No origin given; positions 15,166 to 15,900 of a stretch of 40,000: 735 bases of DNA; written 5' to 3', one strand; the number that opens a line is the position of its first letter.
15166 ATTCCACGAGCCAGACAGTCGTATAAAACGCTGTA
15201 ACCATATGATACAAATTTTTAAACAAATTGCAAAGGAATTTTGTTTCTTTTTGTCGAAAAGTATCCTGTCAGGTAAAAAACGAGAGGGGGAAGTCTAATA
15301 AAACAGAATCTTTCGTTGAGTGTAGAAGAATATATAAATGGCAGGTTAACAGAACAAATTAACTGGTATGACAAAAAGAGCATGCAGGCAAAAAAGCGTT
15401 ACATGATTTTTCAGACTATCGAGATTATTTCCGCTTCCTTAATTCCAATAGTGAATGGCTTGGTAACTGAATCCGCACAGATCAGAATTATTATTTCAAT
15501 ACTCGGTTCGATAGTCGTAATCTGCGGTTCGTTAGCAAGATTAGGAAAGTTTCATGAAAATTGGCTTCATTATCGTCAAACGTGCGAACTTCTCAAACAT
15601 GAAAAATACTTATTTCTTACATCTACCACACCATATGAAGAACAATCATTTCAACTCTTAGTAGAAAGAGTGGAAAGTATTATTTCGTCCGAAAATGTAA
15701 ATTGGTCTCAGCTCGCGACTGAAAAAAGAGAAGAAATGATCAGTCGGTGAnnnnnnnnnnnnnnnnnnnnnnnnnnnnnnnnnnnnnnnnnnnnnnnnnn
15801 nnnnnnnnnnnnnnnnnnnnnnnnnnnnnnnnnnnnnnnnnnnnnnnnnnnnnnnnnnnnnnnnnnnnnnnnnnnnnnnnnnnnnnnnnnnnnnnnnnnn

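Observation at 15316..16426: Prophage moron pair: SLATT-like 2TM protein plus ThsB-like TIR protein, a candidate Thoeris-like abortive-infection module without a canonical ThsA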

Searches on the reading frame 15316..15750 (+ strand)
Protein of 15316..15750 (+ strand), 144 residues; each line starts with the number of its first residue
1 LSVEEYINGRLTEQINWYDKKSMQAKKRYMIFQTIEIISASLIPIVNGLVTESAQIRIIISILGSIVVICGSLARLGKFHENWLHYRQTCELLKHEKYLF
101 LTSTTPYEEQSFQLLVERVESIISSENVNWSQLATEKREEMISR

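Call 3: search_protein_families(library=pfam, proteins=[window:15316-15750:+], max_evalue=1)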
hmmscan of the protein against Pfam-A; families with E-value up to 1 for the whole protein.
window:15316-15750:+ (144 aa): 3 families
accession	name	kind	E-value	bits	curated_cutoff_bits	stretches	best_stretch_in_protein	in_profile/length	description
PF14015.11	DUF4231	-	9e-26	90.7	24.7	1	14-110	2-98/103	Protein of unknown function (DUF4231)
PF18181.6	SLATT_1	-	1.2e-11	45.1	26.3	1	6-130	1-122/122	SMODS and SLOG-associating 2TM effector domain 1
PF18184.6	SLATT_3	-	0.035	14.8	26.3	1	19-132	8-129/155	SMODS and SLOG-associating 2TM effector domain 3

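Call 4: search_protein_families(library=padloc, proteins=[window:15316-15750:+], max_evalue=1)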
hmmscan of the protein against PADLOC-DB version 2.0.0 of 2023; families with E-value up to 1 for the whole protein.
window:15316-15750:+ (144 aa): 1 family
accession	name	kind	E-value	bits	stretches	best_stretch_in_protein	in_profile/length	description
PDLC04345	PDC-M03A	-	0.0083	13.4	1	10-90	102-175/302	-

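Call 18: find_homologous_proteins(query=window:15316-15750:+)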
Query window:15316-15750:+ (144 aa): 87 proteins with E <= 0.001 among 102 candidates.
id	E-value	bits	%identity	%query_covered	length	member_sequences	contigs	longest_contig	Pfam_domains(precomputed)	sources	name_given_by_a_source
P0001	1.3e-86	305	100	100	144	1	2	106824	PF18181.7,PF14015.12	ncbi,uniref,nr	ncbi:hypothetical protein GCM10008982_16940 [Anoxybacillus voinovskiensis]|uniref:DUF4231 domain-con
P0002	7.5e-79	280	91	97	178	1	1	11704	PF18181.7,PF14015.12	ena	-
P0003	6.3e-70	251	85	93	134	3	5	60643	PF18181.7,PF14015.12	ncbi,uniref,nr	ncbi:DUF4231 domain-containing protein [Geobacillus stearothermophilus]|uniref:DUF4231 domain-contai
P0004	4.4e-68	245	81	97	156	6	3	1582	PF18181.7,PF14015.12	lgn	-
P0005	2.1e-66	240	77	99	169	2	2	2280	PF18181.7,PF14015.12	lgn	-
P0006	2.8e-58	214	72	91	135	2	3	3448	PF18181.7,PF18184.7,PF14015.12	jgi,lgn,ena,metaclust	metaclust:\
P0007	1.4e-57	211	69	97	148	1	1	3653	PF18181.7,PF14015.12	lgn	-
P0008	5.4e-57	209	66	97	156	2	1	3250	PF18181.7,PF14015.12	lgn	-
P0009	2.4e-55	204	66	99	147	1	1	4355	PF18181.7,PF14015.12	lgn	-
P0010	8.4e-54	199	67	94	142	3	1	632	PF18181.7,PF14015.12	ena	-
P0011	6.7e-53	196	64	97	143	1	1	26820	PF18181.7,PF14015.12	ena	-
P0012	6.7e-53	196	64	97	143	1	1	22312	PF18181.7,PF14015.12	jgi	-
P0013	1.0e-51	192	64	97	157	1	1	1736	PF18181.7,PF14015.12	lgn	-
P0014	9.8e-51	189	79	76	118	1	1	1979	PF14015.12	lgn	-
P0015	1.9e-49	185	64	90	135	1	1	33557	PF18181.7,PF18184.7,PF14015.12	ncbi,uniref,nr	ncbi:DUF4231 domain-containing protein [Paenibacillus naphthalenovorans]|uniref:DUF4231 domain-conta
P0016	2.7e-49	184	59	94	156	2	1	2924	PF18181.7,PF14015.12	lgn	-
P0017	2.6e-47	178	61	94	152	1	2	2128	PF18181.7,PF14015.12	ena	-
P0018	2.0e-46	175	61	94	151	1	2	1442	PF18181.7,PF14015.12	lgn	-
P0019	2.1e-46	175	61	94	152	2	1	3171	PF18181.7,PF14015.12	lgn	-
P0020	3.4e-45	171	59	94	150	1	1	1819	PF18181.7,PF14015.12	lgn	-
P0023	1.1e-42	163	54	97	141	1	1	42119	PF18181.7,PF14015.12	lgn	-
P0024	2.3e-41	159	55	97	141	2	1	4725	PF18181.7,PF14015.12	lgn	-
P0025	1.6e-40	156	56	97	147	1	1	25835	PF18181.7,PF14015.12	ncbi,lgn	-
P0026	9.6e-36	141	52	88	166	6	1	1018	PF18181.7,PF14015.12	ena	-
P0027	1.9e-35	140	50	93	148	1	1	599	PF18181.7,PF18184.7,PF14015.12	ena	-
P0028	2.4e-35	139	51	95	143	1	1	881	PF18181.7,PF14015.12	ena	-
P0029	4.1e-35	139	49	96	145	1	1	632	PF18181.7,PF14015.12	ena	-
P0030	4.9e-35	138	50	97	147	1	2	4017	PF18181.7,PF14015.12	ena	-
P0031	5.7e-35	138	49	92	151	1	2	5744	PF18181.7,PF18184.7,PF14015.12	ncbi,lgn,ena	-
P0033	6.1e-35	138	46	95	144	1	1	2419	PF18181.7,PF14015.12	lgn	-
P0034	7.9e-35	138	48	92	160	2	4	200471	PF18181.7,PF14015.12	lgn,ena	-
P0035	1.2e-34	137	50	90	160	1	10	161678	PF18181.7,PF14015.12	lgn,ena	-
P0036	5.1e-34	135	46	95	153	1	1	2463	PF18181.7,PF14015.12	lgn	-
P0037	7.1e-34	135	46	97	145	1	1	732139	PF18181.7,PF14015.12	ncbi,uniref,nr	ncbi:hypothetical protein NCCP2222_02280 [Sporosarcina sp. NCCP-2222]|uniref:DUF4231 domain-containi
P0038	8.1e-34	134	51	88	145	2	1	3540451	PF18181.7,PF14015.12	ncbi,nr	ncbi:DUF4231 domain-containing protein [Bacillus methanolicus]|nr:DUF4231 domain-containing protein 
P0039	1.7e-33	133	47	96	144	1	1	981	PF18181.7,PF14015.12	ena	-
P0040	3.6e-33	132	49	90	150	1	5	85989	PF18181.7,PF14015.12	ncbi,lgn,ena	-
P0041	5.7e-33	132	53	88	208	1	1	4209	PF18181.7,PF14015.12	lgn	-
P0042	1.6e-32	130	51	88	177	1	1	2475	PF18181.7,PF14015.12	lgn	-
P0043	1.6e-32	130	51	88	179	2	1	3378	PF18181.7,PF14015.12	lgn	-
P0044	2.8e-32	129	48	88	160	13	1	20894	PF18181.7,PF14015.12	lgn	-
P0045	3.9e-32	129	46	97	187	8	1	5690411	PF18181.7,PF14015.12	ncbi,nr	ncbi:DUF4231 domain-containing protein [Paenibacillus polymyxa]|nr:DUF4231 domain-containing protein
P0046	4.6e-32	129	46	96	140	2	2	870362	PF18181.7,PF14015.12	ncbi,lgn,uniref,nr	ncbi:DUF4231 domain-containing protein [Listeria booriae]|uniref:DUF4231 domain-containing protein n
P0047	6.3e-32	128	46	97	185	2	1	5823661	PF18181.7,PF14015.12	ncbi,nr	ncbi:DUF4231 domain-containing protein [Paenibacillus sp. M-152]|nr:DUF4231 domain-containing protei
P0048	6.5e-32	128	48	90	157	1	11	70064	PF18181.7,PF14015.12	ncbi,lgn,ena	-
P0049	7.6e-32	128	45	97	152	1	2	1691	PF18181.7,PF14015.12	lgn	-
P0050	8.3e-32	128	46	96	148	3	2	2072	PF18181.7,PF14015.12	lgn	-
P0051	8.6e-32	128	50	88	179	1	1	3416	PF18181.7,PF14015.12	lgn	-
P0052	1.3e-31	127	48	88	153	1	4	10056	PF18181.7,PF14015.12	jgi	jgi:hypothetical protein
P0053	2.0e-31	127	46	95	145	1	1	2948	PF18181.7,PF14015.12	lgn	-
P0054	3.0e-31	126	46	93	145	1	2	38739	PF18181.7,PF18184.7,PF14015.12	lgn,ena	-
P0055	4.4e-31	126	46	95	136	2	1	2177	PF18181.7,PF14015.12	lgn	-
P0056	8.6e-31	125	46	92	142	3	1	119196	PF18181.7,PF14015.12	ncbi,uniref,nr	ncbi:hypothetical protein CD30_05905 [Ureibacillus massiliensis 4400831 = CIP 108448 = CCUG 49529]|u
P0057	2.8e-30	123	43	92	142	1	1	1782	PF18181.7,PF14015.12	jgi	jgi:hypothetical protein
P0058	3.2e-30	123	46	90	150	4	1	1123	PF18181.7,PF14015.12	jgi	jgi:hypothetical protein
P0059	3.4e-30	123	47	92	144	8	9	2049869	PF18181.7,PF18184.7,PF14015.12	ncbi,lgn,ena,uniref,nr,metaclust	ncbi:DUF4231 domain-containing protein [Lactococcus garvieae subsp. garvieae]|uniref:DUF4231 domain-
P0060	6.1e-30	122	45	88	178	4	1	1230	PF18181.7,PF14015.12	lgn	-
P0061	8.4e-29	118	45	92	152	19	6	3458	PF18181.7,PF14015.12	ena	-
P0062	1.1e-28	118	44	94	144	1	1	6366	PF18181.7,PF14015.12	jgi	jgi:hypothetical protein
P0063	2.7e-28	117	47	92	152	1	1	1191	PF18181.7,PF14015.12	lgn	-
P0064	5.1e-28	116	43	100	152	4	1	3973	PF18181.7,PF14015.12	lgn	-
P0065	6.9e-28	115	44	96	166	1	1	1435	PF18181.7,PF14015.12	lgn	-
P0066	8.7e-28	115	46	94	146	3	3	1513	PF18181.7,PF14015.12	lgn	-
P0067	9.2e-28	115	47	92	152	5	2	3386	PF18181.7,PF14015.12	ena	-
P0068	1.0e-27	115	40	97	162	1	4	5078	PF18181.7,PF14015.12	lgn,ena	-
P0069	2.3e-27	114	46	92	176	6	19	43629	PF18181.7,PF14015.12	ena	-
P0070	4.6e-27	113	46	96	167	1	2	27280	PF18181.7,PF14015.12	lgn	-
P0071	7.6e-27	112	46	92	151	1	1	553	PF18181.7,PF14015.12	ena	-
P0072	8.0e-27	112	49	92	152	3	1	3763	PF18181.7,PF14015.12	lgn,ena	-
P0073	8.2e-27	112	45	96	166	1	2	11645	PF18181.7,PF14015.12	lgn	-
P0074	1.0e-26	111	47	94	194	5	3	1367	PF18181.7,PF14015.12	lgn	-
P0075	3.3e-26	110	50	88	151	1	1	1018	PF18181.7,PF14015.12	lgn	-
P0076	1.7e-25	108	49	88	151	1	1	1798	PF18181.7,PF14015.12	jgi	jgi:hypothetical protein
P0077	4.9e-25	106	47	84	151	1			PF18181.7,PF14015.12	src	-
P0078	6.4e-25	106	48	84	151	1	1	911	PF18181.7,PF14015.12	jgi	jgi:hypothetical protein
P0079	7.3e-25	105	44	92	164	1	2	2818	PF18181.7,PF14015.12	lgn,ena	-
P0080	1.8e-24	104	48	84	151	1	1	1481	PF18181.7,PF14015.12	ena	-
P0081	3.2e-24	103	45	92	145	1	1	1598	PF18181.7,PF14015.12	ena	-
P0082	4.3e-24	103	47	84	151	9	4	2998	PF18181.7,PF14015.12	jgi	jgi:hypothetical protein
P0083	2.8e-23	100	40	92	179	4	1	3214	PF18181.7,PF14015.12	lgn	-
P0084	3.6e-23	100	45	92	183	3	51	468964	PF18181.7,PF14015.12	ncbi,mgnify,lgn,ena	mgnify:CR=1 FL=1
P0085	1.2e-22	98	43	92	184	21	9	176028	PF18181.7,PF14015.12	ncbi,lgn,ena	-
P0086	4.5e-22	96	39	97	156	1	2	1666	PF18181.7,PF14015.12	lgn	-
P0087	4.5e-21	93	40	87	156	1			PF18181.7,PF14015.12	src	-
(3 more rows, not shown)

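Call 21: find_related_loci(query=A1, collection=genome_contigs, flank=6000)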
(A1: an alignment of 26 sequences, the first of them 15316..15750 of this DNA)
Query A1 (144 aa) in genome_contigs; peptide patterns used: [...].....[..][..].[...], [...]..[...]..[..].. (x = any residue, [..] = any of these).
348 stretches matched a pattern; 294 encode a relative of the query (tblastn E <= 1e-3); the best 80 are kept; 80 distinct loci.
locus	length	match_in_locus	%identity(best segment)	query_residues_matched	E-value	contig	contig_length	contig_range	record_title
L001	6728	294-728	63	1-143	2e-52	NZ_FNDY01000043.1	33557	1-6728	Paenibacillus naphthalenovorans strain PR-N1, whole genome shotgun sequence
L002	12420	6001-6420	56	1-140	1e-47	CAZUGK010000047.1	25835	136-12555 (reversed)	MAG TPA_asm: uncultured Clostridiaceae bacterium isolate binchicken_co104_9 genome assembly, contig: NODE_1437_length_25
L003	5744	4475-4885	49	1-132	3e-41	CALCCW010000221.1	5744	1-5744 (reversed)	MAG TPA_asm: uncultured candidate division Zixibacteria bacterium isolate DRR093004_bin.15_CONCOCT_v1.1_MAG genome assem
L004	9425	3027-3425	46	1-132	7e-40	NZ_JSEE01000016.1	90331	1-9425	Marinomonas sp. TW1 NODE_16, whole genome shotgun sequence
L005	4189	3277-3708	46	1-140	3e-39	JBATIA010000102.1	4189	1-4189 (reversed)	MAG: Ignavibacteriaceae bacterium isolate MFD10217_ilm_asm_bin5 k127_102074, whole genome shotgun sequence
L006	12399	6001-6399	48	1-132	3e-39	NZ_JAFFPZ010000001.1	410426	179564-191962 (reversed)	Desulforhopalus vacuolatus strain DSM 9700 NODE_1_length_410426_cov_29.1979, whole genome shotgun sequence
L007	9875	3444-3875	46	1-143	2e-39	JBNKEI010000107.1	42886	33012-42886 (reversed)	MAG: Myxococcales bacterium isolate F1.bin.15.orig k141_1632661, whole genome shotgun sequence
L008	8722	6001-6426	45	1-139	7e-39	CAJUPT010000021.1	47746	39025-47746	MAG TPA_asm: uncultured Lachnospiraceae bacterium isolate MGBC164422 genome assembly, contig: MGBC164422.21, whole genom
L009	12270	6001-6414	45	1-137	7e-39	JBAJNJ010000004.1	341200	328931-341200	MAG: Desulfobacter sp. isolate MAG1-Ocu2016 MAG-Ocu-1-OculinaPatagonica-C4, whole genome shotgun sequence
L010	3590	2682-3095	46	1-137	1e-38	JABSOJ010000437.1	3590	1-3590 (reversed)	MAG: Alteromonadaceae bacterium isolate DT_5 DT-Alteromonadaceae-2_scaffold_439, whole genome shotgun sequence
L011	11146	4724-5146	45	1-140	1e-38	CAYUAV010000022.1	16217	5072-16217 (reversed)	MAG TPA_asm: uncultured Bacteroidales bacterium isolate SRP214966_co4_214 genome assembly, contig: NODE_3231_length_1621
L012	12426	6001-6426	47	1-140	2e-38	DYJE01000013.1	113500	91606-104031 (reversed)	MAG TPA_asm: Desulforapulum autotrophicum isolate FI88_52_17 Afr_mines_FI88_103_length_113500_cov_7_143814, whole genome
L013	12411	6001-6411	47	5-140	3e-38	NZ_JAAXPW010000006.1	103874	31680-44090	Ureibacillus thermosphaericus strain DSM 10633 DSM10633_6, whole genome shotgun sequence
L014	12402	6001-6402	48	4-136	5e-38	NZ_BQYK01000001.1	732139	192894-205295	Sporosarcina sp. NCCP-2222 sequence01, whole genome shotgun sequence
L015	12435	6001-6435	45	1-140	3e-38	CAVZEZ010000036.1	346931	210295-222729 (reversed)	MAG: uncultured delta proteobacterium isolate MFD05684.bin.1.177 genome assembly, contig: contig_899, whole genome shotg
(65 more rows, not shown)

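Call 25: search_protein_families(library=phrogs, proteins=[window:15316-15750:+], max_evalue=0.1)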
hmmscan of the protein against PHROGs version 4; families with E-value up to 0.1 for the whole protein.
window:15316-15750:+ (144 aa): 1 family
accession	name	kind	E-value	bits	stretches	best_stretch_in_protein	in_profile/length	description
phrog_7395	-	unknown function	1e-53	182.2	1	1-140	1-144/146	-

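Call 26: search_protein_families(library=ncbifam, proteins=[window:15316-15750:+], max_evalue=0.1)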
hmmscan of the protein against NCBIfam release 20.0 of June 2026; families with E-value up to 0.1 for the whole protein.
window:15316-15750:+ (144 aa): 2 families
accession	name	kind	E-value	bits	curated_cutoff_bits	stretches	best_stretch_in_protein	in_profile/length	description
NF033634.1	SLATT_1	domain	3.8e-38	130.4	41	1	6-133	1-131/132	SLATT domain-containing protein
NF033610.1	SLATT_3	domain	1.1e-05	25.5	45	1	18-137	8-139/170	SLATT domain-containing protein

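Call 30: search_dna_similar(query=window:15316-15750:+, collection=phages, mode=protein, max_rows=40)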
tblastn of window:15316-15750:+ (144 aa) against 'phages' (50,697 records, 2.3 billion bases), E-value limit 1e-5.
Records with a match: 34; places in all: 34; records where one place covers at least 80% of the query: 32.
Best place of each record, by identity: <60% 34.
By first word of the organism name: Staphylococcus 22; Streptococcus 9; Enterococcus 2; Clostridium 1.
By host as written in the record: Staphylococcus sp. 7; Staphylococcus pseudintermedius E140 5; Staphylococcus pseudintermedius 4; - 3; Staphylococcus pseudintermedius strain E045 2; Enterococcus faecalis 2; Staphylococcus aureus 1; Streptococcus equinus 2B 1; and 9 more.
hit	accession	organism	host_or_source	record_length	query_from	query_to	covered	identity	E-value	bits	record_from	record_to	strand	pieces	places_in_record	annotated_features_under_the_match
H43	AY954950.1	Staphylococcus phage 187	-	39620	2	140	97%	48.3%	4e-28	113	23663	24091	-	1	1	ORF032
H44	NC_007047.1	Staphylococcus phage 187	-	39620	2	140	97%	48.3%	4e-28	113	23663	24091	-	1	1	ORF032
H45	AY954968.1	Staphylococcus phage X2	-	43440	2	140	97%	48.3%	4e-28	113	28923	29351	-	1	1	ORF031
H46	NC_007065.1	Staphylococcus phage X2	Staphylococcus aureus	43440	2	140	97%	48.3%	4e-28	113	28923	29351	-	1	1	DUF4231 domain-containing protein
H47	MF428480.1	Staphylococcus phage SN10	Staphylococcus pseudintermedius E140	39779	2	140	97%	47.6%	2e-28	114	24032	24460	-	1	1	hypothetical protein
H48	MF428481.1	Staphylococcus phage SN8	Staphylococcus pseudintermedius E140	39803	2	140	97%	47.6%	2e-28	114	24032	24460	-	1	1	hypothetical protein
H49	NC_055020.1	Staphylococcus phage SN8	Staphylococcus pseudintermedius E140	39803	2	140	97%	47.6%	2e-28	114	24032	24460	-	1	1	DUF4231 domain-containing protein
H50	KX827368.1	Staphylococcus phage SpT5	Staphylococcus pseudintermedius strain ...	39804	2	140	97%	47.6%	2e-28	114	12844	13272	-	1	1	hypothetical protein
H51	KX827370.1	Staphylococcus phage SpT252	Staphylococcus pseudintermedius strain ...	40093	2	140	97%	47.6%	2e-28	114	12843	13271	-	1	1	hypothetical protein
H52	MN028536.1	Staphylococcus phage vB_SpsM_WIS42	Staphylococcus pseudintermedius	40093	2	140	97%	47.6%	2e-28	114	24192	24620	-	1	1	DUF4231 domain-containing protein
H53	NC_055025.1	Staphylococcus phage vB_SpsM_WIS42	Staphylococcus pseudintermedius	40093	2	140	97%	47.6%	2e-28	114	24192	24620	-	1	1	DUF4231 domain-containing protein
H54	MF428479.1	Staphylococcus phage SN11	Staphylococcus pseudintermedius E140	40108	2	140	97%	47.6%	2e-28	114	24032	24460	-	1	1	hypothetical protein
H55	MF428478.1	Staphylococcus phage SN13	Staphylococcus pseudintermedius E140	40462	2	140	97%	47.6%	2e-28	114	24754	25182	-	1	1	hypothetical protein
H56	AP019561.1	Staphylococcus phage SP197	Staphylococcus pseudintermedius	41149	2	140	97%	47.6%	2e-28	114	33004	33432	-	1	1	phage protein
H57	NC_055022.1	Staphylococcus phage SP197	Staphylococcus pseudintermedius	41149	2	140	97%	47.6%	2e-28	114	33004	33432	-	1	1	DUF4231 domain-containing protein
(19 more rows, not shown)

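Call 33: get_annotated_region(hit=H46, flank=3000)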
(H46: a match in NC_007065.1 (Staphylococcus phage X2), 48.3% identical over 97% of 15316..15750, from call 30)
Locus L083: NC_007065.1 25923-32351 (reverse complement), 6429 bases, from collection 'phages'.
description: Staphylococcus phage X2, complete genome.
organism: Staphylococcus phage X2 (NCBI taxid 2908152)
taxonomy: Viruses; Duplodnaviria; Heunggongvirae; Uroviricota; Caudoviricetes; Azeredovirinae; Phietavirus; Phietavirus X2
host: Staphylococcus aureus; source: -; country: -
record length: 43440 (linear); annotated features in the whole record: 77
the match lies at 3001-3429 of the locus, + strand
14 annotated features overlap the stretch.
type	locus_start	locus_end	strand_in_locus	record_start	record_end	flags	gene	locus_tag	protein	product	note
CDS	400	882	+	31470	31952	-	-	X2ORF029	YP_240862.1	ORF029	-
CDS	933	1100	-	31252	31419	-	-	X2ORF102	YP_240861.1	ORF102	-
CDS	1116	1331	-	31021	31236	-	-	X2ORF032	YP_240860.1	ORF032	-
CDS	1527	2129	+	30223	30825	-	-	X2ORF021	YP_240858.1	transcriptional repressor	-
CDS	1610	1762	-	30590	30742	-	-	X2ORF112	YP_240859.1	ORF112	-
CDS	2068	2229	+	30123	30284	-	-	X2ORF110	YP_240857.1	ORF110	-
CDS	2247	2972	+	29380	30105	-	-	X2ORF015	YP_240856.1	PH domain-containing protein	-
CDS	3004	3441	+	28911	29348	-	-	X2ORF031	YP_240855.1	DUF4231 domain-containing protein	-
CDS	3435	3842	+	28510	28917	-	-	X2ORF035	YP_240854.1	TIR domain-containing protein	-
CDS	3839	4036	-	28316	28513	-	-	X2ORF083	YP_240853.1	ORF083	-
CDS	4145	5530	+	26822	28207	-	-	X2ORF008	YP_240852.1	integrase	-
CDS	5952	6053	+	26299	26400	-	-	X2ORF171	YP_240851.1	ORF171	-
CDS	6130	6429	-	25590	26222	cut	-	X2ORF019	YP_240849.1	endolysin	-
CDS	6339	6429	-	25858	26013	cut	-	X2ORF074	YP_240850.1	ORF074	-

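Call 66: search_protein_families(library=pfam, alignment_id=A3, max_evalue=0.00001)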
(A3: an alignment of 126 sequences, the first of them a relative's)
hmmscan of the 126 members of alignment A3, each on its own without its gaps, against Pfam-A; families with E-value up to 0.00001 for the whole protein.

A. member 1, L001:1586-2353:- (255 aa): 1 family
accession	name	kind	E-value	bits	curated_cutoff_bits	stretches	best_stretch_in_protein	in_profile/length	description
PF01510.30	Amidase_2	-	1.7e-14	54.7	26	1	31-162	6-130/131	N-acetylmuramoyl-L-alanine amidase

B. families by the number of members that match (of 126 scanned): 75 families (the first 25 are shown)
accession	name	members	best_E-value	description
PF01381.28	HTH_3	14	1.1e-19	Helix-turn-helix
PF00589.27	Phage_integrase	12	1.4e-30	Phage integrase family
PF06114.19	Peptidase_M78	12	5.4e-25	IrrE N-terminal-like domain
PF12844.13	HTH_19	12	1.7e-16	Helix-turn-helix domain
PF13560.12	HTH_31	12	6e-15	Helix-turn-helix domain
PF14659.12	Phage_int_SAM_3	8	8.4e-18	Phage integrase, N-terminal SAM-like domain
PF13443.12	HTH_26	6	8.3e-09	Cro/C1-type HTH DNA-binding domain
PF00717.28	Peptidase_S24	4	4.3e-29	Peptidase S24-like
PF00239.26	Resolvase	3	4.2e-31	Resolvase, N terminal domain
PF07508.19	Recombinase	3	1.3e-21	Recombinase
PF09669.15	Phage_pRha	3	1.1e-18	Phage regulatory protein Rha (Phage_pRha)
PF00009.33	GTP_EFTU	2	7e-56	Elongation factor Tu GTP binding domain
PF00679.30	EFG_C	2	4.4e-31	Elongation factor G C-terminus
PF14492.12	EFG_III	2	4.7e-31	Elongation Factor G, domain III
PF02498.22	Bro-N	2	2.5e-22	BRO family, N-terminal domain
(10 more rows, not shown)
